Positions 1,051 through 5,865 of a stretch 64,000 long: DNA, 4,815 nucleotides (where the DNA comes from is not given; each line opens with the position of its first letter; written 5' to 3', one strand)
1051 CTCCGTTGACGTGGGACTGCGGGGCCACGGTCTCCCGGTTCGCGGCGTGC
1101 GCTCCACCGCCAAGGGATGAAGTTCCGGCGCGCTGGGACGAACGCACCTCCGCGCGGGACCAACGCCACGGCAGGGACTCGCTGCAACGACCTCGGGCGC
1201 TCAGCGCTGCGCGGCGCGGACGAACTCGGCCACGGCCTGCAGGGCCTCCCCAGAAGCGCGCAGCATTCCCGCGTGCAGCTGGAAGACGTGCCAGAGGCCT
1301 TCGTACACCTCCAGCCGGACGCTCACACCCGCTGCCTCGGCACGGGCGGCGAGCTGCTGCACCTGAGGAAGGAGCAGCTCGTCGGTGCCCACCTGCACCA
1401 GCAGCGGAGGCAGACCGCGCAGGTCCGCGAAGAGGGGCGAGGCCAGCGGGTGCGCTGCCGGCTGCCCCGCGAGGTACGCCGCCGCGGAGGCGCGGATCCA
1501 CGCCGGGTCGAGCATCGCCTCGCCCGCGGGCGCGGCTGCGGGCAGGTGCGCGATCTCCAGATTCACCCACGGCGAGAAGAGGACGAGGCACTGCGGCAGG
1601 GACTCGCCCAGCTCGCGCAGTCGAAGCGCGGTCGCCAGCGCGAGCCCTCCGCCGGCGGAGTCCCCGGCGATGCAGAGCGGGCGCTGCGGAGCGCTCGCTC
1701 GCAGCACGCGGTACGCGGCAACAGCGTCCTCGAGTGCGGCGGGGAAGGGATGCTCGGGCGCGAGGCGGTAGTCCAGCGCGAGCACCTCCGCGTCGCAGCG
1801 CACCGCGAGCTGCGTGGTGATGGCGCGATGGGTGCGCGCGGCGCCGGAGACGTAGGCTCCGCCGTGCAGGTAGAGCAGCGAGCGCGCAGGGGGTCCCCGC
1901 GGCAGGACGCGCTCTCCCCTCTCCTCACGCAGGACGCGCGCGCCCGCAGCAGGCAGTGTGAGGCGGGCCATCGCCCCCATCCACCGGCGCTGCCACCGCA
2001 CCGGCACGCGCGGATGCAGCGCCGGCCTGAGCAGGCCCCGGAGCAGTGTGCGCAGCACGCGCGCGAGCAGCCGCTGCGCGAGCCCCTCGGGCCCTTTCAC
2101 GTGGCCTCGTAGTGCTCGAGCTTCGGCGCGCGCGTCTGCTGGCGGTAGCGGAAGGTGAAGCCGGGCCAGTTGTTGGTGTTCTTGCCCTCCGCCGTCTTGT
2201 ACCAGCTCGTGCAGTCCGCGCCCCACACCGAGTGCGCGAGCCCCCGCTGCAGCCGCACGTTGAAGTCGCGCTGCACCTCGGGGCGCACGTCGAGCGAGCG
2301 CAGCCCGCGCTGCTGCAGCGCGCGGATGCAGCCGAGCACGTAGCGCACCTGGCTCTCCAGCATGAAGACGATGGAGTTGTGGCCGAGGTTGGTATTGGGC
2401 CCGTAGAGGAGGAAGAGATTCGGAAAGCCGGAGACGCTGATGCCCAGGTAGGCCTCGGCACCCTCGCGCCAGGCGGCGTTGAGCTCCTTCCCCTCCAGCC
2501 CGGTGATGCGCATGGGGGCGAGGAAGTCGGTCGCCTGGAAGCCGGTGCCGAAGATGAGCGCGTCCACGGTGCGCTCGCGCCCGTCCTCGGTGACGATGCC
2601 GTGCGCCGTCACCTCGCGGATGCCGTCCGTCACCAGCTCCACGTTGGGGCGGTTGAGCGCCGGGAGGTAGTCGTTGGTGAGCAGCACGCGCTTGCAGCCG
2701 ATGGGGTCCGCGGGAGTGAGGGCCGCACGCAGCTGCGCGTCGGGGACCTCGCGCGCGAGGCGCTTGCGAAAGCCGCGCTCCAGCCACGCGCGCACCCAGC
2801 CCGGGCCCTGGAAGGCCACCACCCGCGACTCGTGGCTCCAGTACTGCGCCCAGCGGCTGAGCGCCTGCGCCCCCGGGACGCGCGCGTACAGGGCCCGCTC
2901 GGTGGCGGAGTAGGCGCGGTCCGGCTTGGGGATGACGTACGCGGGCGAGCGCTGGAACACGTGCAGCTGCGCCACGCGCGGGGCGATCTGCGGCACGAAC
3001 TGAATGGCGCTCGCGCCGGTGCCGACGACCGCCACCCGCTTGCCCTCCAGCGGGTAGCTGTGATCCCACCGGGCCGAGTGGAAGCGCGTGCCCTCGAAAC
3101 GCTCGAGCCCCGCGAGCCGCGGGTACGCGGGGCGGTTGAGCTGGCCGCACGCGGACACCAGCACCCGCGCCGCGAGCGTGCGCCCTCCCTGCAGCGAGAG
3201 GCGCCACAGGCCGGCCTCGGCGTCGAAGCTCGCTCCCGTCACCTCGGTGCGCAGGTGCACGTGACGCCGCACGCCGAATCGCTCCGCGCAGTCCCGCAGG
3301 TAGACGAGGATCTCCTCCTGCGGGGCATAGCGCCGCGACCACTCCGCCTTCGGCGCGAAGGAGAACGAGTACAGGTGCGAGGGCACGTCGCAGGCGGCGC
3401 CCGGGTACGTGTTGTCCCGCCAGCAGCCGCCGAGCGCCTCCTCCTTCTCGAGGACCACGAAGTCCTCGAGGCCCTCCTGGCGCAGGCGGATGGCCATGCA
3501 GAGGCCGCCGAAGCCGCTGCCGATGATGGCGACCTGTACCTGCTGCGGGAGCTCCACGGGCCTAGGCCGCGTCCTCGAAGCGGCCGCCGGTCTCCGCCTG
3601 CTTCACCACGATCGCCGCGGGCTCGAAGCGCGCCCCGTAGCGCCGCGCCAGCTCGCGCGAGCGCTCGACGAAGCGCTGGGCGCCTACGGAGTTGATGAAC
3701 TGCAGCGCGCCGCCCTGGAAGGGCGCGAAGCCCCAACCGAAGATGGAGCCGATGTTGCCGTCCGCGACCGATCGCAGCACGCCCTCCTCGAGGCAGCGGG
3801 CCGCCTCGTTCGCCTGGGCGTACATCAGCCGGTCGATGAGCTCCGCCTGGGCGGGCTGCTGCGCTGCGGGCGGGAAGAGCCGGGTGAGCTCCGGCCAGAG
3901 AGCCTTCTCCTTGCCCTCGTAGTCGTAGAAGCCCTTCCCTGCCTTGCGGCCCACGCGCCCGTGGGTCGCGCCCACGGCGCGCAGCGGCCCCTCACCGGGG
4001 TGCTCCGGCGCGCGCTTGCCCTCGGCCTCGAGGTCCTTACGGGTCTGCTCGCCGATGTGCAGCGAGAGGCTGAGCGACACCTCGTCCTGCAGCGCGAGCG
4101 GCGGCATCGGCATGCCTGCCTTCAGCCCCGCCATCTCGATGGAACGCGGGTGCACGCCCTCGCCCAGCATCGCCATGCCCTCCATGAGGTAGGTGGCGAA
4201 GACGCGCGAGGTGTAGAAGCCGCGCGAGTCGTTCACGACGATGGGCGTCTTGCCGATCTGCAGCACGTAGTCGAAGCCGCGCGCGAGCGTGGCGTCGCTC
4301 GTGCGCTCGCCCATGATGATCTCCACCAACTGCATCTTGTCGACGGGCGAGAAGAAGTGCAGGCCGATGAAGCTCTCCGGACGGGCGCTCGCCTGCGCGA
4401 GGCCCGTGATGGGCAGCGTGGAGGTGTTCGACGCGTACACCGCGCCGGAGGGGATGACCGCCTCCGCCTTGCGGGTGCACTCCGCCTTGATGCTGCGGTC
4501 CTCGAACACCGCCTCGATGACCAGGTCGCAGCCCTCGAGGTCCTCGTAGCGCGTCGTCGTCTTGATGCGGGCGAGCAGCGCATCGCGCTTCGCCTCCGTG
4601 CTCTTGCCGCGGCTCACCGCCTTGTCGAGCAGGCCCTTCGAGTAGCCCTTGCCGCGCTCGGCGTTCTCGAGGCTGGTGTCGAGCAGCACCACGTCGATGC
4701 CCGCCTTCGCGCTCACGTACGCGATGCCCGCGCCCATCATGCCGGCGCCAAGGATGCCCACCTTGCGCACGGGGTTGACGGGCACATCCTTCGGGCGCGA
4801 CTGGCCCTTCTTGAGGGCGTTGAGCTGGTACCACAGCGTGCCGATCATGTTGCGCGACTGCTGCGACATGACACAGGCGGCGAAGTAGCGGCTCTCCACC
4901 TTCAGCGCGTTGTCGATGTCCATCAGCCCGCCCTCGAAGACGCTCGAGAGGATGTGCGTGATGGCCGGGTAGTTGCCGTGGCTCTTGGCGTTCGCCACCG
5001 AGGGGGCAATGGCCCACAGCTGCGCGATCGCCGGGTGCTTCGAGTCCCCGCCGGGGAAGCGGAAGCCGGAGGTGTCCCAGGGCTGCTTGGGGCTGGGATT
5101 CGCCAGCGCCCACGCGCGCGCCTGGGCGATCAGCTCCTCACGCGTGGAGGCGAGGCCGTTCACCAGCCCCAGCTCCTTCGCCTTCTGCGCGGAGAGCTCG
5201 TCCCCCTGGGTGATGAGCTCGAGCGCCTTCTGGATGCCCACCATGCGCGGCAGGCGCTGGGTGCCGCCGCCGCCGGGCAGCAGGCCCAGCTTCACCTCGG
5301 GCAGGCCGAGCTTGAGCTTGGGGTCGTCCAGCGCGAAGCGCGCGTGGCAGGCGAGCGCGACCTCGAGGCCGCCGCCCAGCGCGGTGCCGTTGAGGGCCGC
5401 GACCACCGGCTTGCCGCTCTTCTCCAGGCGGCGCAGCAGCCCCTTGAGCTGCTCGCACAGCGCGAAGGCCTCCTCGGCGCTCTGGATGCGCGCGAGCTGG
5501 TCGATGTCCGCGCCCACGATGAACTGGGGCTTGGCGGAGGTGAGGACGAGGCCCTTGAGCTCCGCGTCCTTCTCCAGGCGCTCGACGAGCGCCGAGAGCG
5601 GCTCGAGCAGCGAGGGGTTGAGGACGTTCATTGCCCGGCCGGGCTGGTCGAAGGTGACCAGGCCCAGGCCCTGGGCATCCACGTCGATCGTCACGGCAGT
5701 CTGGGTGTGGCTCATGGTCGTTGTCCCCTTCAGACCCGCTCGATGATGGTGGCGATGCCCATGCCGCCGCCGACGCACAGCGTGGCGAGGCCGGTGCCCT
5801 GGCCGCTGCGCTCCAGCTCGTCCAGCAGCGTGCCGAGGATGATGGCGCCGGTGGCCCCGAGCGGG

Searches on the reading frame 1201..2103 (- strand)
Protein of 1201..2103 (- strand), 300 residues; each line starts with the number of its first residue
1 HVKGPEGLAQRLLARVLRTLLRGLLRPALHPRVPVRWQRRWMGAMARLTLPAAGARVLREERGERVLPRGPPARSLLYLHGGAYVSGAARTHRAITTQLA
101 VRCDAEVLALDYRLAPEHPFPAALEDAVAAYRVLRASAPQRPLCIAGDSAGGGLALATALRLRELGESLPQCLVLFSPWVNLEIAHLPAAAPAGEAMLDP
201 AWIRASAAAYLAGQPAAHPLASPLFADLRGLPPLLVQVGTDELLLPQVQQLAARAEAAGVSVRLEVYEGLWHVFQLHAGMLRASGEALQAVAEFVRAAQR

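Call 89: search_protein_families(library=pfam, proteins=[window:1201-2103:-], max_evalue=0.001)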
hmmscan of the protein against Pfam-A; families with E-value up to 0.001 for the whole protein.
window:1201-2103:- (300 aa): 5 families
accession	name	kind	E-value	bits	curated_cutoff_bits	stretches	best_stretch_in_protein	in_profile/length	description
PF07859.19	Abhydrolase_3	-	3.1e-58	197.4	25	1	76-275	1-209/210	alpha/beta hydrolase fold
PF10340.15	Say1_Mug180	-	8.5e-11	41.7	21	1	76-185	125-240/374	Steryl acetyl hydrolase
PF20434.5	BD-FAE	-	8.3e-10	39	26.8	1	74-161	14-109/215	BD-FAE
PF12146.15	Hydrolase_4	-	1.1e-08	35.1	27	1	120-198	55-130/239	Serine aminopeptidase, S33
PF00975.26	Thioesterase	-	6.6e-06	26.9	26.4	1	85-176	9-100/226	Thioesterase domain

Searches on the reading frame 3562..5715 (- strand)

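Call 89: search_protein_families(library=pfam, proteins=[window:3562-5715:-], max_evalue=0.001)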
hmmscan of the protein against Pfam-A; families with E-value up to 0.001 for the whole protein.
window:3562-5715:- (717 aa): 5 families
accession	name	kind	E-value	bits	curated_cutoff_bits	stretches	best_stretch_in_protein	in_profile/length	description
PF02737.24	3HCDH_N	-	1.3e-59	201.6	22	1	318-496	1-179/180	3-hydroxyacyl-CoA dehydrogenase, NAD binding domain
PF00378.25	ECH_1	-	6.3e-36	124.4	27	1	15-203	4-187/251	Enoyl-CoA hydratase/isomerase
PF16113.10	ECH_2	-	1.2e-18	68.1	27.2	1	18-190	2-173/335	Enoyl-CoA hydratase/isomerase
PF00725.27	3HCDH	-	4.5e-17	62.8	22.1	1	499-599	1-97/97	3-hydroxyacyl-CoA dehydrogenase, C-terminal domain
PF01266.30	DAO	-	0.0002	21.5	27.9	1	319-364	2-47/353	FAD dependent oxidoreductase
